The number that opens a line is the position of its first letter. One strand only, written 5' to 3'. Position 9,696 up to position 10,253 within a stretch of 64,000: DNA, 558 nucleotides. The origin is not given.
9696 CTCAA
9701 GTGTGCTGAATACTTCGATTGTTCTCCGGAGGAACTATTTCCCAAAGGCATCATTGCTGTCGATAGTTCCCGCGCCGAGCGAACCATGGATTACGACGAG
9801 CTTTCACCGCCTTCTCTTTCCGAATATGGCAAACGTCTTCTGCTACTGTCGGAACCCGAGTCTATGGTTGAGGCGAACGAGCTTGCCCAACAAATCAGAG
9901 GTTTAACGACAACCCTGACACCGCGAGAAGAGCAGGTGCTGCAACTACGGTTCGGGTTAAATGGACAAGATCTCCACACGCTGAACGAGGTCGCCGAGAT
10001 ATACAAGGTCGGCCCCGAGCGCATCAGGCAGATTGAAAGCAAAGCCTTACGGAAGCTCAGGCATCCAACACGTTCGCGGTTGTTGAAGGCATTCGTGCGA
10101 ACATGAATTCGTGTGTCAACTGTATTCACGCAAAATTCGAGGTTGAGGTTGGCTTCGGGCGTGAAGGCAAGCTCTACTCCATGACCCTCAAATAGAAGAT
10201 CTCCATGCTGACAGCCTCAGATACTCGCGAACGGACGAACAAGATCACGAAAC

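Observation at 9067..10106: Phage protein carrying a near-canonical sigma-70 region-4 domain on an unrelated HTH scaffold, preceded by a paralogue of that scaffold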

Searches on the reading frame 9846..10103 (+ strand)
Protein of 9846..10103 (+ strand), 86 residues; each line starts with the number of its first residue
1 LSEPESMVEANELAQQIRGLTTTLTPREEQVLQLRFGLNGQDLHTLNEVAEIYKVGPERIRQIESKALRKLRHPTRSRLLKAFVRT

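Call 79: search_solved_structures(query=window:9846-10103:+, max_evalue=1e-12, show_alignments=5)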
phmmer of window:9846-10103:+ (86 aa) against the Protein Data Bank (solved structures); distinct sequences matched with E-value up to 1e-12: 46.
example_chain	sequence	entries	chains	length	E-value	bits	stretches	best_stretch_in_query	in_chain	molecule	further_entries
9dvs_G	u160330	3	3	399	5.5e-20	74.2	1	4-85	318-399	RNA polymerase sigma factor SigA1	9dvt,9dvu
4g6d_A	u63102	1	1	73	1.8e-19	72.6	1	15-84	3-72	RNA polymerase sigma factor rpoD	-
7ckq_F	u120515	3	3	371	1.9e-19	72.5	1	12-84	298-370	RNA polymerase sigma factor SigA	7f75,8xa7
8gzg_F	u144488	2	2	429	3.2e-19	71.8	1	4-85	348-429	RNA polymerase sigma factor SigA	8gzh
8x6f_E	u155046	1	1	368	7.6e-19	70.6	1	12-84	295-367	RNA polymerase sigma factor SigA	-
8h3v_G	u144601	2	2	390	1.3e-18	69.9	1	3-85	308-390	RNA polymerase sigma factor SigA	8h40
7ye1_F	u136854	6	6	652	3.2e-18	68.6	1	15-84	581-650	RNA polymerase sigma factor RpoD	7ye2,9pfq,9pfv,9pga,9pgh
9gdo_F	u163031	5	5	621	1.2e-17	66.7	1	8-84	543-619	RNA polymerase sigma factor RpoD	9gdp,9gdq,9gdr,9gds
1tty_A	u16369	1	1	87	1.9e-16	63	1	15-84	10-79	RNA polymerase sigma factor rpoD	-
7xya_F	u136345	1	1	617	2.1e-16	62.8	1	3-84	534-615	RNA polymerase sigma factor RpoD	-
7kuf_B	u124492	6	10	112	2.1e-16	62.8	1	12-83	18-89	RNA polymerase sigma factor, DNA-directed RNA polymerase subunit beta chimera | RNA polymerase sigma factor SigA,DNA-directed RNA polymerase subunit beta | RNA 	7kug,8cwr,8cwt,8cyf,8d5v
6ono_B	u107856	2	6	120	3.2e-16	62.3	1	12-83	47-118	RNA polymerase sigma factor SigA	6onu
1tlh_B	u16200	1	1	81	3.4e-16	62.2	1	19-84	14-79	RNA polymerase sigma factor rpoD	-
6wmr_Z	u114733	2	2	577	4.5e-16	61.8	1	12-83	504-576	RNA polymerase sigma factor RpoD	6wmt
2p7v_B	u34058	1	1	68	4.6e-16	61.8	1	23-84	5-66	RNA polymerase sigma factor rpoD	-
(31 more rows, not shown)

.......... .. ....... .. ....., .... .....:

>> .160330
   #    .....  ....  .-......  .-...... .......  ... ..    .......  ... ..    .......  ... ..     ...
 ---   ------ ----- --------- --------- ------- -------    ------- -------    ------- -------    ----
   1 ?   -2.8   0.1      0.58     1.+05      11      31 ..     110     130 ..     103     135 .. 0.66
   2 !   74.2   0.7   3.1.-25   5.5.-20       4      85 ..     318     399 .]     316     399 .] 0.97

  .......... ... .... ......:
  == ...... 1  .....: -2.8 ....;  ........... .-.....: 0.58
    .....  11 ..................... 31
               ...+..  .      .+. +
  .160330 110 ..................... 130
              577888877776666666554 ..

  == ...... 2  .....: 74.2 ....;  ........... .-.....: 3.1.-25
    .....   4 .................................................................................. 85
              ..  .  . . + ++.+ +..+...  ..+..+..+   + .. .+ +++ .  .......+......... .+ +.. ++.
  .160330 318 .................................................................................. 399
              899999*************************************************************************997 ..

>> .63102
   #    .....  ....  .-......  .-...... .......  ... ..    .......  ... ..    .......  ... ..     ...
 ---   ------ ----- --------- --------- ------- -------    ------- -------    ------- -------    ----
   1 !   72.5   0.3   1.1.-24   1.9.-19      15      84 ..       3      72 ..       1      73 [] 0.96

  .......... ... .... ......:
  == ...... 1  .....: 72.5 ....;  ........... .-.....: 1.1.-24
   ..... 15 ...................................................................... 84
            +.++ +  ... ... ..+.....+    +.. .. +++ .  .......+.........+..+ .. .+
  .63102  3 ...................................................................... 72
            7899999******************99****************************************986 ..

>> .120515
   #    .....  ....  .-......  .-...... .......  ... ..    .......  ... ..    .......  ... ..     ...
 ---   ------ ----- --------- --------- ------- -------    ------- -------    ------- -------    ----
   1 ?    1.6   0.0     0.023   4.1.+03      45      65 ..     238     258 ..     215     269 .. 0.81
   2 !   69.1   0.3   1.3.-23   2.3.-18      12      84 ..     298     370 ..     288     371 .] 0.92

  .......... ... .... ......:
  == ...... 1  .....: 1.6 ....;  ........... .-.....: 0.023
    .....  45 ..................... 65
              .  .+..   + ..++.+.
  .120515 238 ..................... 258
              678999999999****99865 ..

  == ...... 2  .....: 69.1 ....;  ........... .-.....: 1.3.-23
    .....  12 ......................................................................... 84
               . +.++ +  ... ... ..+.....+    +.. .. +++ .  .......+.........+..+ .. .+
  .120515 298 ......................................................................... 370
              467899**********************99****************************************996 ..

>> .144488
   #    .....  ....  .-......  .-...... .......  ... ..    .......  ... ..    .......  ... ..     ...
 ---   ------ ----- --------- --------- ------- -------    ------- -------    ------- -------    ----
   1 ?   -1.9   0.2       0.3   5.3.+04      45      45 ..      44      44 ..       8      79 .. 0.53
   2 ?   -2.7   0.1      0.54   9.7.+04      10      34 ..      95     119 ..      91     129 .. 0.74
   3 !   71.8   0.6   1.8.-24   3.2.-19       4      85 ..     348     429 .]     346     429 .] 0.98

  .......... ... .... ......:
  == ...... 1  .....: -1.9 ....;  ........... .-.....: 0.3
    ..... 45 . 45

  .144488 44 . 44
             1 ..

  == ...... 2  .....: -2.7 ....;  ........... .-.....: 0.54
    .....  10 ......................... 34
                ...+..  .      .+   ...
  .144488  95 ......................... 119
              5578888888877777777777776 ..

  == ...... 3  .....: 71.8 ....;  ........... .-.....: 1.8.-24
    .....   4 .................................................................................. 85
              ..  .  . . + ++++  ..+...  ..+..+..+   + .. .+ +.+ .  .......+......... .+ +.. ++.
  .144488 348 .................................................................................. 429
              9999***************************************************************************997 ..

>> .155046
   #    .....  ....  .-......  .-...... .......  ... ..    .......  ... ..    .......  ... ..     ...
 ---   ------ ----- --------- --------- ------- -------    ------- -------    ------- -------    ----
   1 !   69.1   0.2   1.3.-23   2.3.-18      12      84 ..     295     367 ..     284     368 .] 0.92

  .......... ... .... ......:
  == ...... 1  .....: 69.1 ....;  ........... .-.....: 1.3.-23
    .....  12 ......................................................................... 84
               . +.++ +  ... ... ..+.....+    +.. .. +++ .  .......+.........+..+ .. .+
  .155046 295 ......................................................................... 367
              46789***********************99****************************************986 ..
